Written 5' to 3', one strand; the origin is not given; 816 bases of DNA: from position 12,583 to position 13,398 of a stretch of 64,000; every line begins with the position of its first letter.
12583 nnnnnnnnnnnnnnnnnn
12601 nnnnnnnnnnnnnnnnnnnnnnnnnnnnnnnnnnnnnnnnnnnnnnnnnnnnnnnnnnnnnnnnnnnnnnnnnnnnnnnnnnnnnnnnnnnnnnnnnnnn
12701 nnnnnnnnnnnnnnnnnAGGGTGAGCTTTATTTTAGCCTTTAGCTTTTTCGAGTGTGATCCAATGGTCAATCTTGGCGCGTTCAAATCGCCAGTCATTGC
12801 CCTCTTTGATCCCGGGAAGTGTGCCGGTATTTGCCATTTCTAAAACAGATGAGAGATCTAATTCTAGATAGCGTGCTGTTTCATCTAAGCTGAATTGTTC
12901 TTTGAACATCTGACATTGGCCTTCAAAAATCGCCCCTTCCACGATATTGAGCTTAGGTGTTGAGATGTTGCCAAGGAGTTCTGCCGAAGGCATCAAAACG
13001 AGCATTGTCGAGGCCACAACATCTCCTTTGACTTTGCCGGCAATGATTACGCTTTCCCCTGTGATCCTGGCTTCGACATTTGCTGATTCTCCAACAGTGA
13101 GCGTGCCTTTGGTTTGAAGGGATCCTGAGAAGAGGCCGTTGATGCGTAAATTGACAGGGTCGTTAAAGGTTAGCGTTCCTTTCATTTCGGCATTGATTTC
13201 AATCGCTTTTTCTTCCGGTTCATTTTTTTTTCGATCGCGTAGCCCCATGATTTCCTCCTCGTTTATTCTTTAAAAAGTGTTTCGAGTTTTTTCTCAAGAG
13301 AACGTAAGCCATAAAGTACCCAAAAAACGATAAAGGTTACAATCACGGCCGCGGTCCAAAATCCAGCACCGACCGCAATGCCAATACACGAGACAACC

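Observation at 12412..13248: Bactofilin-HTH fusion adjacent to a membrane-anchored HTH: cytoskeleton/membrane-tethered DNA-binding pair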

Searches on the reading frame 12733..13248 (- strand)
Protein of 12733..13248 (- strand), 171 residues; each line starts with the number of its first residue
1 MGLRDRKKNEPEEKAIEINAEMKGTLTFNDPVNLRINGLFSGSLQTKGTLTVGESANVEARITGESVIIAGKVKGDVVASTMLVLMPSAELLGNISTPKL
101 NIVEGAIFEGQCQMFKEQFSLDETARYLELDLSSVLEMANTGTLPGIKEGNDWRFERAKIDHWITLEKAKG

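Call 5: search_protein_families(library=pfam, proteins=[window:12733-13248:-], max_evalue=1)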
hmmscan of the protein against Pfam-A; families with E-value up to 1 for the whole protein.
window:12733-13248:- (171 aa): 2 families
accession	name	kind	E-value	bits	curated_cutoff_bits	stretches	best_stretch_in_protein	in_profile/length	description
PF04519.19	Bactofilin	-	4.5e-24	85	27.9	1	16-113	3-98/98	Polymer-forming cytoskeletal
PF12728.13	HTH_17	-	2.4e-08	34.5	27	1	120-164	3-47/51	Helix-turn-helix domain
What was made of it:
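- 12733..13248 (-): ORF A: bactofilin-wHTH fusion protein, 171 aa. Call 5 (Pfam Bactofilin plus HTH_17).
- On Bactofilin (PF04519): 85 bits against a 27.9 cutoff, aa 16-113, covering profile positions 3-98 of 98 (call 5).
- Checked: Pfam HTH_17, aa 120-164, 34.5 bits against a 27 cutoff (call 5).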

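Call 6: search_protein_families(library=ncbifam, proteins=[window:12733-13248:-], max_evalue=1)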
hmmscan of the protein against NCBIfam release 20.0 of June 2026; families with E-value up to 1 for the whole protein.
window:12733-13248:- (171 aa): 5 families
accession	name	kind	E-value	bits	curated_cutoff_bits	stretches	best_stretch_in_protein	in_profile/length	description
NF047737.1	antiphage_MADS1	equivalog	4.1e-11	43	80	1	118-164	3-49/49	methylation-associated defense system helix-turn-helix domain-containing protein MAD1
TIGR01764.1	excise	domain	1.1e-06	28.8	28.8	1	120-164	3-47/49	excisionase family DNA-binding protein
NF006149.0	PRK08296.1-1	equivalog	0.058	11.8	730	1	80-151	408-478/568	hypothetical protein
NF009146.0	PRK12496.1-3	equivalog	0.16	11.7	268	1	52-133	25-109/162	hypothetical protein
NF012196.1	Ig_like_ice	domain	0.17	11.8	50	0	9-39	43-73/108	Ig-like domain-containing protein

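Call 7: find_homologous_proteins(query=window:12733-13248:-)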
Query window:12733-13248:- (171 aa): 646 proteins with E <= 0.001 among 708 candidates; the best 120 are listed.
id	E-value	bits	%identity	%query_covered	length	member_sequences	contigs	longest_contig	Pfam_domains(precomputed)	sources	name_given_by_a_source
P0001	3.4e-105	367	100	100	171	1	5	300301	PF12728.14,PF04519.20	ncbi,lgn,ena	-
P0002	3.0e-90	318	85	100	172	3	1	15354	PF12728.14,PF04519.20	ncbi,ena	ncbi:MAG: polymer-forming cytoskeletal protein [Candidatus Omnitrophota bacterium]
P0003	8.6e-89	313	83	100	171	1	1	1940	PF12728.14,PF04519.20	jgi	-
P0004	1.5e-88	313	82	100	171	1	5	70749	PF12728.14,PF04519.20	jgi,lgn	-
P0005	2.4e-88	312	81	100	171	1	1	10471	PF12728.14,PF04519.20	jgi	-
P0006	8.2e-87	307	82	100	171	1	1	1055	PF12728.14,PF04519.20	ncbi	-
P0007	1.0e-84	300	81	100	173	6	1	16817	PF12728.14,PF04519.20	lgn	-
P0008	2.9e-84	299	79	100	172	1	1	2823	PF12728.14,PF04519.20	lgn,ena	-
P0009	3.4e-83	295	78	100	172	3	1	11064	PF12728.14,PF04519.20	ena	-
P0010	1.6e-79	283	74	100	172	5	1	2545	PF12728.14,PF04519.20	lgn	-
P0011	3.7e-76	272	71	100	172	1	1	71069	PF12728.14,PF04519.20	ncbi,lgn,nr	ncbi:MAG: polymer-forming cytoskeletal protein [Candidatus Omnitrophica bacterium]|nr:polymer-formin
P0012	9.2e-75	268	70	100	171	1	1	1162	PF12728.14,PF04519.20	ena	-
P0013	3.2e-74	266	70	99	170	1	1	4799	PF12728.14,PF04519.20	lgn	-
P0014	1.3e-73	264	69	100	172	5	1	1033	PF12728.14,PF04519.20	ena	-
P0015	1.6e-73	264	68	100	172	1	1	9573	PF12728.14,PF04519.20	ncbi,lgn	-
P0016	2.1e-73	263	69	100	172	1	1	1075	PF12728.14,PF04519.20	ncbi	-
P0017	2.1e-73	263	69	99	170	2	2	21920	PF12728.14,PF04519.20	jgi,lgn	-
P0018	3.2e-73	263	68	99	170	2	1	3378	PF12728.14,PF04519.20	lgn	-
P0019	2.4e-71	257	69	100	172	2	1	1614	PF12728.14,PF04519.20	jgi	jgi:excisionase family DNA binding protein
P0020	1.1e-70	255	75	88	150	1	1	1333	PF12728.14,PF04519.20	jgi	jgi:excisionase family DNA binding protein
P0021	1.6e-70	254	66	100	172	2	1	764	PF12728.14,PF04519.20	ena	-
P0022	2.6e-66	240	66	95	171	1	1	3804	PF12728.14,PF04519.20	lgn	-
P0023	3.4e-66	240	65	96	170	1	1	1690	PF12728.14,PF04519.20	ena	-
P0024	6.8e-66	239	65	95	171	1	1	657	PF12728.14,PF04519.20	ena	-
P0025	6.9e-66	239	66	95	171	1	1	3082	PF12728.14,PF04519.20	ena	-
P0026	1.6e-65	238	61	99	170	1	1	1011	PF12728.14,PF04519.20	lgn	-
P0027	5.0e-65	236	61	99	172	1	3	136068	PF12728.14,PF04519.20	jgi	-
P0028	6.3e-65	236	63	99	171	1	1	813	PF12728.14,PF04519.20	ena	-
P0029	8.9e-65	235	66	95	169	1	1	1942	PF12728.14,PF04519.20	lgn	-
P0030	1.1e-64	235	64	95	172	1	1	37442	PF12728.14,PF04519.20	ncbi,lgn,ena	-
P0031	1.5e-64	235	62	99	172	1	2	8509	PF12728.14,PF04519.20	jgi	-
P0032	2.1e-64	234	63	95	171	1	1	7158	PF12728.14,PF04519.20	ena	-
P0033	2.5e-64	234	63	98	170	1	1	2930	PF12728.14,PF04519.20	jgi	-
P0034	3.1e-64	234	60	99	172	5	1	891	PF12728.14,PF04519.20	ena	-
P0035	3.3e-64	233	64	95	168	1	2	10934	PF12728.14,PF04519.20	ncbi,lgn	-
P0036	3.9e-64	233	61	98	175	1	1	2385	PF12728.14,PF04519.20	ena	-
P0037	9.1e-64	232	61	99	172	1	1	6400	PF12728.14,PF04519.20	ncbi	-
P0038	1.1e-63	232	62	95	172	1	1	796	PF12728.14,PF04519.20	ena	-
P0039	1.3e-63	231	63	95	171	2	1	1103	PF12728.14,PF04519.20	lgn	-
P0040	1.6e-63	231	60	95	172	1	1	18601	PF12728.14,PF04519.20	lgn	-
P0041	1.6e-63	231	63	95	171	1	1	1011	PF12728.14,PF04519.20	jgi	-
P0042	1.9e-63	231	61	99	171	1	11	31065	PF12728.14,PF04519.20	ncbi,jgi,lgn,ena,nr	ncbi:MAG: hypothetical protein A2787_03095 [Omnitrophica WOR_2 bacterium RIFCSPHIGHO2_01_FULL_48_9]|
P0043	2.4e-63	231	63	95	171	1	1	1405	PF12728.14,PF04519.20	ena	-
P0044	2.8e-63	230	59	99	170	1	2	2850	PF12728.14,PF04519.20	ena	-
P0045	3.2e-63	230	61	99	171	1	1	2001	PF12728.14,PF04519.20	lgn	-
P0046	3.5e-63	230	61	99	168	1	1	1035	PF12728.14,PF04519.20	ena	-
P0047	3.6e-63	230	63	88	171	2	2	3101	PF12728.14,PF04519.20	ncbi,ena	-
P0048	4.0e-63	230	63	95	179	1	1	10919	PF12728.14,PF04519.20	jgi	-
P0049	4.5e-63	230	61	98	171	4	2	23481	PF12728.14,PF04519.20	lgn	-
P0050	6.0e-63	229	62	96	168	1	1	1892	PF12728.14,PF04519.20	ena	-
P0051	6.3e-63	229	61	99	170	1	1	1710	PF12728.14,PF04519.20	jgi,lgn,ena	-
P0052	7.2e-63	229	63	94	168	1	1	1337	PF12728.14,PF04519.20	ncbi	-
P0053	8.6e-63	229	63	95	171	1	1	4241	PF12728.14,PF04519.20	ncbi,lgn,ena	-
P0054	8.9e-63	229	62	92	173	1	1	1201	PF12728.14,PF04519.20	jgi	-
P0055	1.0e-62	229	58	100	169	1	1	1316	PF12728.14,PF04519.20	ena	-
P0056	1.0e-62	229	62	95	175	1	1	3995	PF12728.14,PF04519.20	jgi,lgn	-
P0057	1.1e-62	229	62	95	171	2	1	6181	PF12728.14,PF04519.20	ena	-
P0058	1.1e-62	228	61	99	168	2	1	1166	PF12728.14,PF04519.20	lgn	-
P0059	1.2e-62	228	60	96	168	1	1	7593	PF12728.14,PF04519.20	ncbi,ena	-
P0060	1.4e-62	228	63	95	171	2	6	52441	PF12728.14,PF04519.20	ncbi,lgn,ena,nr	ncbi:MAG: polymer-forming cytoskeletal protein [Candidatus Omnitrophica bacterium]|nr:polymer-formin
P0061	1.8e-62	228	61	95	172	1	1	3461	PF12728.14,PF04519.20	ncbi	-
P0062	2.6e-62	227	57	99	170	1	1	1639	PF12728.14,PF04519.20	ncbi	-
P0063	2.6e-62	227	62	94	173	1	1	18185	PF12728.14,PF04519.20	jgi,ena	jgi:excisionase family DNA binding protein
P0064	2.7e-62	227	58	99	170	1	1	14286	PF12728.14,PF04519.20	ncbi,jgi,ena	-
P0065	3.7e-62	227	61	98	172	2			PF12728.14,PF04519.20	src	-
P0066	4.3e-62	227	62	87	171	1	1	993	PF12728.14,PF04519.20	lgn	-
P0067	4.5e-62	226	63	94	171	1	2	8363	PF12728.14,PF04519.20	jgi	jgi:excisionase family DNA binding protein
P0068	4.6e-62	226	61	96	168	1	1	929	PF12728.14,PF04519.20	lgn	-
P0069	4.8e-62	226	61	99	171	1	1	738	PF12728.14,PF04519.20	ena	-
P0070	5.5e-62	226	61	98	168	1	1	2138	PF12728.14,PF04519.20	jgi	jgi:excisionase family DNA binding protein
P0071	6.2e-62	226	63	94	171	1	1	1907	PF12728.14,PF04519.20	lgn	-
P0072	6.2e-62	226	62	99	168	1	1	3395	PF12728.14,PF04519.20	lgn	-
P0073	6.6e-62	226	56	99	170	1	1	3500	PF12728.14,PF04519.20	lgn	-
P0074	9.0e-62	226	62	95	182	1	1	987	PF12728.14,PF04519.20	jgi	jgi:excisionase family DNA binding protein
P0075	9.1e-62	226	61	98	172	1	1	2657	PF12728.14,PF04519.20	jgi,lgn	-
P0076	9.7e-62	225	56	99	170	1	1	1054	PF12728.14,PF04519.20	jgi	jgi:excisionase family DNA binding protein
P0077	1.0e-61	225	63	95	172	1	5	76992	PF12728.14,PF04519.20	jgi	-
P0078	1.0e-61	225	59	98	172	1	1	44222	PF12728.14,PF04519.20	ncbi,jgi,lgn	-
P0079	1.1e-61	225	59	98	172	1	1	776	PF12728.14,PF04519.20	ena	-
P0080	1.1e-61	225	59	95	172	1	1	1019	PF12728.14,PF04519.20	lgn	-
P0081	1.1e-61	225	60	99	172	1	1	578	PF12728.14,PF04519.20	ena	-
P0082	1.2e-61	225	60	99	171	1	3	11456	PF12728.14,PF04519.20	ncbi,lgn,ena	-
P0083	1.3e-61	225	57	99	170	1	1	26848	PF12728.14,PF04519.20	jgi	-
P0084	1.3e-61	225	57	99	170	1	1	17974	PF12728.14,PF04519.20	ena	-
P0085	1.3e-61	225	60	94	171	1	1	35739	PF12728.14,PF04519.20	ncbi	-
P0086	1.4e-61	225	58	99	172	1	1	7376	PF12728.14,PF04519.20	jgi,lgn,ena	-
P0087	1.5e-61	225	58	99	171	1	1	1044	PF12728.14,PF04519.20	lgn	-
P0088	1.5e-61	225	59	99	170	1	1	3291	PF12728.14,PF04519.20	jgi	-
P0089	1.6e-61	225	60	98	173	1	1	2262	PF12728.14,PF04519.20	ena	-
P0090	1.6e-61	225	59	96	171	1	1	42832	PF12728.14,PF04519.20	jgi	jgi:excisionase family DNA binding protein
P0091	1.6e-61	225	61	95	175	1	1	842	PF12728.14,PF04519.20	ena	-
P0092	1.7e-61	225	61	95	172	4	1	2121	PF12728.14,PF04519.20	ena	-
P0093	1.7e-61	225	61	95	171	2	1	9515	PF12728.14,PF04519.20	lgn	-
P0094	1.7e-61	225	59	99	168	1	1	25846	PF12728.14,PF04519.20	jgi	-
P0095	1.8e-61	225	62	99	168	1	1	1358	PF12728.14,PF04519.20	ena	-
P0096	2.0e-61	224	60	99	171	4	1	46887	PF12728.14,PF04519.20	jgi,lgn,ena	-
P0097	2.0e-61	224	57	98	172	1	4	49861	PF12728.14,PF04519.20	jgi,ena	-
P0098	2.3e-61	224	61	99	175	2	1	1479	PF12728.14,PF04519.20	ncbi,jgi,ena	-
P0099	2.3e-61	224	59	99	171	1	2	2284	PF12728.14,PF04519.20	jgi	jgi:excisionase family DNA binding protein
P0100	2.4e-61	224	61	95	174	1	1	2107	PF12728.14,PF04519.20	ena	-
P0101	2.5e-61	224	59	98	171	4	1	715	PF12728.14,PF04519.20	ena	-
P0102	2.5e-61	224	59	94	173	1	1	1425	PF12728.14,PF04519.20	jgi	jgi:excisionase family DNA binding protein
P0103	2.6e-61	224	59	98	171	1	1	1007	PF12728.14,PF04519.20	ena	-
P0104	2.6e-61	224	60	99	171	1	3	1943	PF12728.14,PF04519.20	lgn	-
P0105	2.8e-61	224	62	98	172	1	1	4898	PF12728.14,PF04519.20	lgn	-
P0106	2.9e-61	224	60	95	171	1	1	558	PF12728.14,PF04519.20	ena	-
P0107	3.0e-61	224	62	99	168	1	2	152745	PF12728.14,PF04519.20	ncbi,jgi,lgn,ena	-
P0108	3.0e-61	224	60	96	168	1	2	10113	PF12728.14,PF04519.20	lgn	-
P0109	3.1e-61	224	60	99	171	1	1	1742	PF12728.14,PF04519.20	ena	-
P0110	3.5e-61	224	62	85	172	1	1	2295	PF12728.14,PF04519.20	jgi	-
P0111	3.5e-61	224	61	94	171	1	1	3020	PF12728.14,PF04519.20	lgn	-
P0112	3.5e-61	224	61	96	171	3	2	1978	PF12728.14,PF04519.20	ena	-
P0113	3.5e-61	224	58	99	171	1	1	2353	PF12728.14,PF04519.20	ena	-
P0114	3.9e-61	223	59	98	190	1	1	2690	PF12728.14,PF04519.20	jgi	jgi:excisionase family DNA binding protein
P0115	4.0e-61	223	60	99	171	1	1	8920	PF12728.14,PF04519.20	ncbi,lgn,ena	-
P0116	4.0e-61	223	59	98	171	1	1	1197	PF12728.14,PF04519.20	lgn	-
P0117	4.4e-61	223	60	95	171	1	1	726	PF12728.14,PF04519.20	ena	-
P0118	4.5e-61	223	60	98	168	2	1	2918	PF12728.14,PF04519.20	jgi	-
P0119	4.8e-61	223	58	99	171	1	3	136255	PF12728.14,PF04519.20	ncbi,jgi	-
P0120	5.1e-61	223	59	99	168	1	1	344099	PF12728.14,PF04519.20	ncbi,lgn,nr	ncbi:MAG: polymer-forming cytoskeletal protein [Candidatus Omnitrophota bacterium]|nr:polymer-formin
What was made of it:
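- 12733..13248 (-): Call 7 (646 homologues; the best 120 all have both domains).
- Checked: All of the best 120 of 646 homologues carry both domains at 150-190 aa (call 7).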

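Call 10: find_encoding_contigs(protein=P0120, flank=5000, max_places=2)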
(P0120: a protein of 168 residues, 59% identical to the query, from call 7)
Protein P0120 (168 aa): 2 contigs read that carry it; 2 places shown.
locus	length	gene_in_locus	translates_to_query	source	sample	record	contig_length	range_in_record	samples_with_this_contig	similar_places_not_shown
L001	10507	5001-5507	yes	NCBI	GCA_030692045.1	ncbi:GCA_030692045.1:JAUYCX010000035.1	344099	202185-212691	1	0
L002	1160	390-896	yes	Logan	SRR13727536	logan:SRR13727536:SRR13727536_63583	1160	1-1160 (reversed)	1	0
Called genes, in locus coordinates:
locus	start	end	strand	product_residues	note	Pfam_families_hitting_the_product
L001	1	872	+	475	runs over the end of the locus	PF02934:GatB_N, PF02637:GatB_Yqey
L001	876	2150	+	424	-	PF22694:CtpB_N-like (weak), PF00595:PDZ, PF13180:PDZ_2, PF17820:PDZ_6, PF03572:Peptidase_S41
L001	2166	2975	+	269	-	PF04748:Polysacc_deac_2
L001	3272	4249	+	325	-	PF00814:TsaD, PF22521:HypF_C_2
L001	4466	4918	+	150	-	PF02308:MgtC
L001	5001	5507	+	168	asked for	PF04519:Bactofilin, PF12728:HTH_17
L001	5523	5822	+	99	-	PF12728:HTH_17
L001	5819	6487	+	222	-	PF00731:AIRC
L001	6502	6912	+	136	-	PF02663:FmdE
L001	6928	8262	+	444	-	PF04060:FeS, PF03599:CdhD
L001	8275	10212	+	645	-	PF00111:Fer2, PF17650:RACo_linker, PF17651:Raco_middle, PF14574:RACo_C_ter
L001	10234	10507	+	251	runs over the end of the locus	PF00142:Fer4_NifH (faint), PF01656:CbiA, PF02374:ArsA_ATPase (faint), PF13614:AAA_31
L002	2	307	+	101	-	?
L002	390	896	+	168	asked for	PF04519:Bactofilin, PF12728:HTH_17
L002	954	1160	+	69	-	?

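Call 11: find_encoding_contigs(protein=P0042, flank=5000, max_places=2)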
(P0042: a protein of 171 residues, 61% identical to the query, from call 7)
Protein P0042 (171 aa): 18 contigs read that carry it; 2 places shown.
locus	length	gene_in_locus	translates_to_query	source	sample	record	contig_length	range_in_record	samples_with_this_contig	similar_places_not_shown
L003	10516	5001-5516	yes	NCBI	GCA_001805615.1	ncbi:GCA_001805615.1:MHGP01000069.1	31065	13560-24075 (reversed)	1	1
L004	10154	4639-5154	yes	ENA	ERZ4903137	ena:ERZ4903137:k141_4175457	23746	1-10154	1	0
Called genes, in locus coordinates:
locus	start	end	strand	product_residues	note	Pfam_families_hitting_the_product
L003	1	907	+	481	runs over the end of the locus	PF01425:Amidase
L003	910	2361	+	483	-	PF02934:GatB_N, PF02637:GatB_Yqey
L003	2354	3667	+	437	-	PF22694:CtpB_N-like (faint), PF00595:PDZ, PF13180:PDZ_2, PF17820:PDZ_6, PF03572:Peptidase_S41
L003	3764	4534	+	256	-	PF00814:TsaD, PF22521:HypF_C_2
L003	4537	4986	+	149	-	PF02308:MgtC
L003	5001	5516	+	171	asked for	PF04519:Bactofilin, PF12728:HTH_17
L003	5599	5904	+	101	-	PF21531:Rv2175c_wHTH (weak), PF12728:HTH_17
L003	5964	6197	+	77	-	-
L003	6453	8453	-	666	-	PF07719:TPR_2 (faint), PF13174:TPR_6 (faint), PF13414:TPR_11 (faint), PF13424:TPR_12 (faint), PF13428:TPR_14 (faint), PF13431:TPR_17 (faint), PF12569:NatA_aux_su (faint), PF00515:TPR_1 (weak), +4 more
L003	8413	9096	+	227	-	PF00565:SNase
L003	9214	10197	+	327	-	PF01171:ATP_bind_3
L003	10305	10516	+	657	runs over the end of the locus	PF06480:FtsH_ext (weak), PF06068:TIP49 (weak), PF13191:AAA_16 (faint), PF00004:AAA, PF07728:AAA_5 (weak), PF17862:AAA_lid_3, PF01434:Peptidase_M41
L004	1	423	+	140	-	?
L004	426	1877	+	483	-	PF02934:GatB_N, PF02637:GatB_Yqey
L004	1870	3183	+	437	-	PF22694:CtpB_N-like (faint), PF00595:PDZ, PF13180:PDZ_2, PF17820:PDZ_6, PF03572:Peptidase_S41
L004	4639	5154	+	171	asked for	PF04519:Bactofilin, PF12728:HTH_17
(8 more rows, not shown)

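Call 12: find_encoding_contigs(protein=P0001, flank=5000, max_places=3)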
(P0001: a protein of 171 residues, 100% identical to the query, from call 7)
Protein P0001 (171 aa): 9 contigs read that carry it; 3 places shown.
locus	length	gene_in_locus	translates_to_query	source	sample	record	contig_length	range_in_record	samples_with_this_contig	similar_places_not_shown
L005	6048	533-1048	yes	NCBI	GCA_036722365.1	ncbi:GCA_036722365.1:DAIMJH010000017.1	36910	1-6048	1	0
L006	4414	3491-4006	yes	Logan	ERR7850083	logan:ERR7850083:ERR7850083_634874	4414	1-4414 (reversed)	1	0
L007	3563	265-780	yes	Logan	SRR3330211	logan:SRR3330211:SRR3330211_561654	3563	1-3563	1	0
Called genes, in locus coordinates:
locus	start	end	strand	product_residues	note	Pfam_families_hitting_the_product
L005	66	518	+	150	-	PF02308:MgtC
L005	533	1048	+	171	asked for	PF04519:Bactofilin, PF12728:HTH_17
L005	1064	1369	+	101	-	PF12728:HTH_17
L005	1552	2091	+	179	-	-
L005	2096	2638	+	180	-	PF00565:SNase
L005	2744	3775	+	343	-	PF01171:ATP_bind_3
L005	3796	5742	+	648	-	PF06480:FtsH_ext, PF00004:AAA, PF17862:AAA_lid_3, PF01434:Peptidase_M41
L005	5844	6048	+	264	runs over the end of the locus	PF00809:Pterin_bind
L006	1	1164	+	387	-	?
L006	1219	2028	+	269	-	PF04748:Polysacc_deac_2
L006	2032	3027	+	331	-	PF00814:TsaD, PF22521:HypF_C_2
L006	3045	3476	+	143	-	PF02308:MgtC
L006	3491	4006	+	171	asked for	PF04519:Bactofilin, PF12728:HTH_17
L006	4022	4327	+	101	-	PF12728:HTH_17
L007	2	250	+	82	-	?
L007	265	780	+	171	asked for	PF04519:Bactofilin, PF12728:HTH_17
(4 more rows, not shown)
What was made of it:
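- Checked: The identical protein occurs on 9 contigs from independent assemblies (call 12).
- Tried and rejected: The identical protein is found on 9 contigs, and both domains are present in all of the best 120 homologues (calls 7, 12).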

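Call 15: find_related_loci(query=A1, collection=genome_contigs, flank=4000)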
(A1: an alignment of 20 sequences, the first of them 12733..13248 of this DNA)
Query A1 (171 aa) in genome_contigs; peptide patterns used: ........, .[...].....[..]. (x = any residue, [..] = any of these).
260 stretches matched a pattern; 211 encode a relative of the query (tblastn E <= 1e-3); the best 80 are kept; 80 distinct loci.
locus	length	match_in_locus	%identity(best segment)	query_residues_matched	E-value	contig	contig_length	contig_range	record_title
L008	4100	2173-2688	85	1-171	3e-98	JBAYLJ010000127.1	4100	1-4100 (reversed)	MAG: Candidatus Omnitrophota bacterium isolate SO_2016_LW1_10 scaffold39914_LW64-88_2016, whole genome shotgun sequence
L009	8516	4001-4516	81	1-171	3e-92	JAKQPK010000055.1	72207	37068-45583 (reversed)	MAG: Candidatus Omnitrophota bacterium isolate USMO_maxbin.079 k141_1148270, whole genome shotgun sequence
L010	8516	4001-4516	80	1-171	7e-91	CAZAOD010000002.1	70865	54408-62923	MAG TPA_asm: uncultured Planctomycetales bacterium isolate binchicken_co173_225 genome assembly, contig: NODE_1301_lengt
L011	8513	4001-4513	70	2-171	1e-81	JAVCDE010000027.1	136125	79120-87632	MAG: Candidatus Aceula meridiana isolate MAG_3300035698_985 Ga0374944_593003, whole genome shotgun sequence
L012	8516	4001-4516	69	1-171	9e-81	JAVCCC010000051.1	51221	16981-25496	MAG: Candidatus Aceula lacicola isolate MAG_3300035698_1100 Ga0374944_044230, whole genome shotgun sequence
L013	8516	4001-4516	66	1-171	4e-79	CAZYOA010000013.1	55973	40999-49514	MAG TPA_asm: uncultured Planctomycetales bacterium isolate binchicken_co181_631 genome assembly, contig: NODE_601_length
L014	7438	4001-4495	64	1-163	1e-71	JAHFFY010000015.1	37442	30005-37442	MAG: Candidatus Omnitrophota bacterium isolate nzgw302 NODE_1242_length_37443_cov_3.909196, whole genome shotgun sequenc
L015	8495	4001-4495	65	1-168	9e-72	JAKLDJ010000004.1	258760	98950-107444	MAG: Candidatus Omnitrophota bacterium isolate RA.bin107 RA.bin107_4, whole genome shotgun sequence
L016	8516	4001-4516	62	1-170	6e-72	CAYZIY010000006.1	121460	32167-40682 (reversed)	MAG TPA_asm: uncultured Planctomycetales bacterium isolate SRP141376_co2_271 genome assembly, contig: NODE_351_length_12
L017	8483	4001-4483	64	1-163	1e-70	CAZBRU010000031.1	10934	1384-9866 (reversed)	MAG TPA_asm: uncultured Planctomycetales bacterium isolate ERP125453_co2_380 genome assembly, contig: NODE_2622_length_1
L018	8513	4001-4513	61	1-170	2e-70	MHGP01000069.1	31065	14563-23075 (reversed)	MAG: Omnitrophica WOR_2 bacterium RIFCSPHIGHO2_02_FULL_48_11 rifcsphigho2_02_scaffold_4237, whole genome shotgun sequenc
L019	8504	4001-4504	61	3-170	3e-70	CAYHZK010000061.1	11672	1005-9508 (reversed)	MAG TPA_asm: uncultured Planctomycetales bacterium isolate ERP119705_co15_651 genome assembly, contig: NODE_6462_length_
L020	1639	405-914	57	1-170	4e-73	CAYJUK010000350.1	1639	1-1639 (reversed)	MAG TPA_asm: uncultured Planctomycetales bacterium isolate ERP125453_co1_189 genome assembly, contig: NODE_124326_length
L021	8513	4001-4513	60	1-170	2e-69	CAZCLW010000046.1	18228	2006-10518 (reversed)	MAG TPA_asm: uncultured Planctomycetales bacterium isolate SRP239054_co1_195 genome assembly, contig: NODE_2100_length_1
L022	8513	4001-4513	61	1-170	2e-69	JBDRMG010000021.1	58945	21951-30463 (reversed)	MAG: Candidatus Omnitrophota bacterium isolate MEGAHIT-group-1.82 k141_10802420, whole genome shotgun sequence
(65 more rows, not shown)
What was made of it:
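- The identical fusion occurs in independent assemblies and in at least 211 species (calls 12, 15).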

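Call 21: search_protein_representatives(alignment_id=A1)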
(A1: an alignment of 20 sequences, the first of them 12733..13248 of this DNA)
Query: 20 sequences, 171 profile positions. Proteins with E-value up to 0.001 (for the whole library): 22115; up to 1e-10: 3902; up to 1e-30: 35. The best 150 are listed.
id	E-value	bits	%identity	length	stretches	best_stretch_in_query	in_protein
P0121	3.3e-65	234.9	-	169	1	1-171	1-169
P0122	6.1e-62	224.3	-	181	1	10-171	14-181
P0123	1.2e-54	200.5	-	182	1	1-170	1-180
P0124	3.5e-52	192.5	-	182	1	7-170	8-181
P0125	9.1e-52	191.2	-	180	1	6-170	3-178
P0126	9.3e-51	187.9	-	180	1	5-169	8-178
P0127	1.0e-50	187.8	-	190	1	7-169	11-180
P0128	1.4e-50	187.3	-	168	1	3-167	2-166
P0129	2.4e-49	183.3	-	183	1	5-171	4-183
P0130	3.5e-49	182.7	-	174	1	3-169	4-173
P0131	4.7e-48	179.1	-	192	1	6-169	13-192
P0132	1.0e-46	174.8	-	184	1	7-171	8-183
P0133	4.6e-46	172.6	-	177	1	6-169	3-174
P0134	1.1e-45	171.3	-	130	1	1-116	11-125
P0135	6.7e-45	168.8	-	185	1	7-170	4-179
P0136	1.1e-43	164.8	-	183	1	7-166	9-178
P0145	2.7e-37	144.0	-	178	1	4-170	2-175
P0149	2.7e-33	131.0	-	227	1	1-119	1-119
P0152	1.4e-32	128.7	-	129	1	4-120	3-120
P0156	1.1e-30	122.5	-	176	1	3-112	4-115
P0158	4.2e-30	120.6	-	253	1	11-127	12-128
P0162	1.7e-29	118.7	-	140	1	11-116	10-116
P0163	3.5e-29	117.7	-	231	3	112-169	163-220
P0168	4.0e-28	114.2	-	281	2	15-118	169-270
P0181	2.0e-24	102.2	-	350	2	34-143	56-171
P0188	3.5e-23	98.1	-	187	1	13-168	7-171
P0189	4.3e-23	97.8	-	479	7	117-165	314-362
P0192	3.3e-22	95.0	-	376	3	22-118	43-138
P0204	4.3e-21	91.3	-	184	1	22-150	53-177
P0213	9.0e-21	90.3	-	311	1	75-171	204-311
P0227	4.2e-20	88.1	-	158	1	1-150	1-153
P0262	7.0e-19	84.1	-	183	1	18-160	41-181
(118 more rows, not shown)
